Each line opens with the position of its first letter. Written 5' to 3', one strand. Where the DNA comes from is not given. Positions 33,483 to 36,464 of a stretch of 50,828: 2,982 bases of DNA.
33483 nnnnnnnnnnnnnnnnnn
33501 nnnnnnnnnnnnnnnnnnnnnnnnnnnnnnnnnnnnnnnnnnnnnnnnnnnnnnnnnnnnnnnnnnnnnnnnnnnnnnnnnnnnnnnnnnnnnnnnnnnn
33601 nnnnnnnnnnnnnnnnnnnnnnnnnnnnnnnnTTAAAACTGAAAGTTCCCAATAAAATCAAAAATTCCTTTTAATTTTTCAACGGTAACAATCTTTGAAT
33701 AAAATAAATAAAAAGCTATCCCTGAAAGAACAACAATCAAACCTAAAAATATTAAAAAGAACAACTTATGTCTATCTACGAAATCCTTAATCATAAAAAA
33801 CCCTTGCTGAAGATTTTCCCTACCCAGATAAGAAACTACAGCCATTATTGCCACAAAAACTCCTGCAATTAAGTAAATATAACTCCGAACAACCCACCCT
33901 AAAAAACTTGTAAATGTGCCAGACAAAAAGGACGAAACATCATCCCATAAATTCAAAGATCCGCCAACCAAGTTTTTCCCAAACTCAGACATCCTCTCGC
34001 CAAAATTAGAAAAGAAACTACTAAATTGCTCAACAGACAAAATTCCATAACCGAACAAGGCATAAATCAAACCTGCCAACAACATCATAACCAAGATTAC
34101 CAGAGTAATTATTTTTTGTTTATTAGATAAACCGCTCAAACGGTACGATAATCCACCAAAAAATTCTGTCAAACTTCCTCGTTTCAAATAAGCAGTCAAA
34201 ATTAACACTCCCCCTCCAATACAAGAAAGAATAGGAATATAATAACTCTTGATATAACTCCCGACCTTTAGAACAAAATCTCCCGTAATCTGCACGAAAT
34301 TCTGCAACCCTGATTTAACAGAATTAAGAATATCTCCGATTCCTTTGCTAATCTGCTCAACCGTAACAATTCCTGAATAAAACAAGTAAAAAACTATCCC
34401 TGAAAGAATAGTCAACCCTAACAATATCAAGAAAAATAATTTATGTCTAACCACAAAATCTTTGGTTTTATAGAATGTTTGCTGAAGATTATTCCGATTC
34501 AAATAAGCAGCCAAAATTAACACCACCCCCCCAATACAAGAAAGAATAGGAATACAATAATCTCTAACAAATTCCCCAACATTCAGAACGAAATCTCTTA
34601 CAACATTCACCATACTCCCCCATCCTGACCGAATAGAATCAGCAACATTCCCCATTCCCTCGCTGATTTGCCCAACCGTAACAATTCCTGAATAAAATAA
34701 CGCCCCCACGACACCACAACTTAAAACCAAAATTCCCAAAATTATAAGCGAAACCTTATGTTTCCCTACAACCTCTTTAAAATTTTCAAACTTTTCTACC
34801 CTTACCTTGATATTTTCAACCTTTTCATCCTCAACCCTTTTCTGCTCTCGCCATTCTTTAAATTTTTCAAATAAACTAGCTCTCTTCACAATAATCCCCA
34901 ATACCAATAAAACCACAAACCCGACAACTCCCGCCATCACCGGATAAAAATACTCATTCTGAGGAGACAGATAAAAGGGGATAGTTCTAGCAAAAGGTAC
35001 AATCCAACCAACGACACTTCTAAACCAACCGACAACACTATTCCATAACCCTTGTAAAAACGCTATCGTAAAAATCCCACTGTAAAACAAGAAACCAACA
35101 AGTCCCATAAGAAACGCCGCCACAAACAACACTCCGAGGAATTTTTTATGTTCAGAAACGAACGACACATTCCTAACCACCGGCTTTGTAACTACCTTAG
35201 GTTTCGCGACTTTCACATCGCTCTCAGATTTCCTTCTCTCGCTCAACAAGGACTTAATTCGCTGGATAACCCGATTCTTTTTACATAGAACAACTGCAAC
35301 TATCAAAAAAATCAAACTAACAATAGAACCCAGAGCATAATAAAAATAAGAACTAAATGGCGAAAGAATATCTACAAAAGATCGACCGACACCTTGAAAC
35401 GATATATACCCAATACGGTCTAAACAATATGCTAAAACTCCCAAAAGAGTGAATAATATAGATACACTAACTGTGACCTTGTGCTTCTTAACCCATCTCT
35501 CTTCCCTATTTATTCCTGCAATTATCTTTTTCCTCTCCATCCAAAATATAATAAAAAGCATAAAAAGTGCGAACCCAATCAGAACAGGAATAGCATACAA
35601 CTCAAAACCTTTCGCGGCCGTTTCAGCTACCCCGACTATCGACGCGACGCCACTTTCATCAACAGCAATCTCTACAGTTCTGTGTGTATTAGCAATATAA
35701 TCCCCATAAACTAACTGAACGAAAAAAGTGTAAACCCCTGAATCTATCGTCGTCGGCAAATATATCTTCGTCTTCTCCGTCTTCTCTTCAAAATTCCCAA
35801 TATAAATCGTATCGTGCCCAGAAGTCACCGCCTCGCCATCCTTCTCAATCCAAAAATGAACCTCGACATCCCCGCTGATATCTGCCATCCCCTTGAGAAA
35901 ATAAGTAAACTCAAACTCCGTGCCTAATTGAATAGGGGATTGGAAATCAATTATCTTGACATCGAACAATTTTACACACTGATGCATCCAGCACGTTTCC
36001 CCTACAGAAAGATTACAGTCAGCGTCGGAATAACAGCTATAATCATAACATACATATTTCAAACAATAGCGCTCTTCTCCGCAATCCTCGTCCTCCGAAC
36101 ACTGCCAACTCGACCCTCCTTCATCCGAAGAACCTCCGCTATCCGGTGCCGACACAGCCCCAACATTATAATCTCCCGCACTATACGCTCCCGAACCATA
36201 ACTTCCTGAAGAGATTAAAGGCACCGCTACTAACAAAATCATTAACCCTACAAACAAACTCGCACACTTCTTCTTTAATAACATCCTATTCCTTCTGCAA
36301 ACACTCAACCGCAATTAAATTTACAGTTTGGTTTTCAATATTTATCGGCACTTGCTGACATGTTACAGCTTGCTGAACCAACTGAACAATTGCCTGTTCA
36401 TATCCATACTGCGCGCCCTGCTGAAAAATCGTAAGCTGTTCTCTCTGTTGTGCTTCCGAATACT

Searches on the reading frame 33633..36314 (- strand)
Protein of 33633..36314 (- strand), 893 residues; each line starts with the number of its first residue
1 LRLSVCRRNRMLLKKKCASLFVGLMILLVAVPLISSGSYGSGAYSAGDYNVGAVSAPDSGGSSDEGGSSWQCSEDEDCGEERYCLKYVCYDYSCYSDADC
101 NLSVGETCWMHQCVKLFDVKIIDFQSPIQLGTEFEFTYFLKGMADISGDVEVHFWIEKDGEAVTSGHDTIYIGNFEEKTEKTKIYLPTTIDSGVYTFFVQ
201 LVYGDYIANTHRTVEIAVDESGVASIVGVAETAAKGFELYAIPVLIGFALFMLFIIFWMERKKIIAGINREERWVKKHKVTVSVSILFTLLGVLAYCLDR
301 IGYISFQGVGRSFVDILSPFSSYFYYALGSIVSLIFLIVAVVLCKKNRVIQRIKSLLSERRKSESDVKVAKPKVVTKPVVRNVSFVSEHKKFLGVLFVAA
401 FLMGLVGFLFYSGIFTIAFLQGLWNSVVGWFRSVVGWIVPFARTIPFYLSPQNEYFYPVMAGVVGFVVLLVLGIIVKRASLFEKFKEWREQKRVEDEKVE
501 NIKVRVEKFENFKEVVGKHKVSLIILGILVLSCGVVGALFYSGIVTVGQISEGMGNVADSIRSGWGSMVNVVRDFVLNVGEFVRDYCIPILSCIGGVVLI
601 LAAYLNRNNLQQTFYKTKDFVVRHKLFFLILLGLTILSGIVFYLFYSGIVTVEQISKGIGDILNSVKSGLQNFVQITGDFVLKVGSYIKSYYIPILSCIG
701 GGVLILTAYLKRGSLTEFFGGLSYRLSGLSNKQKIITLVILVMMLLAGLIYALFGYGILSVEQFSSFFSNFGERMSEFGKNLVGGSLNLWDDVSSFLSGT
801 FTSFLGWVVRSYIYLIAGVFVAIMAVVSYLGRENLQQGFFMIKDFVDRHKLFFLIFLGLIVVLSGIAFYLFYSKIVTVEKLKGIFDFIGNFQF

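Call 6: search_protein_families(library=pfam, proteins=[window:33633-36314:-], max_evalue=0.01)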
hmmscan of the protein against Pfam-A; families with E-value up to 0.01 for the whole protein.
window:33633-36314:- (893 aa): 0 families

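Call 9: search_protein_families(library=ncbifam, proteins=[window:33633-36314:-], max_evalue=0.01)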
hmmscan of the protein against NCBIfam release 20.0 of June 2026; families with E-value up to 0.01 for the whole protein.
window:33633-36314:- (893 aa): 0 families

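Call 63: search_protein_families(library=phrogs, proteins=[window:33633-36314:-], max_evalue=0.01)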
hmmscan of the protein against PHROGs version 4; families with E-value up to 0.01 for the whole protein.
window:33633-36314:- (893 aa): 2 families
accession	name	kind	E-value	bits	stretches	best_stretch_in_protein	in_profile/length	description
phrog_1535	-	tail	7.8e-08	31.9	1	316-586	759-990/1152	tail length tape measure protein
phrog_58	-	tail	5.8e-06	25.9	1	398-584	711-901/1544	tail length tape measure protein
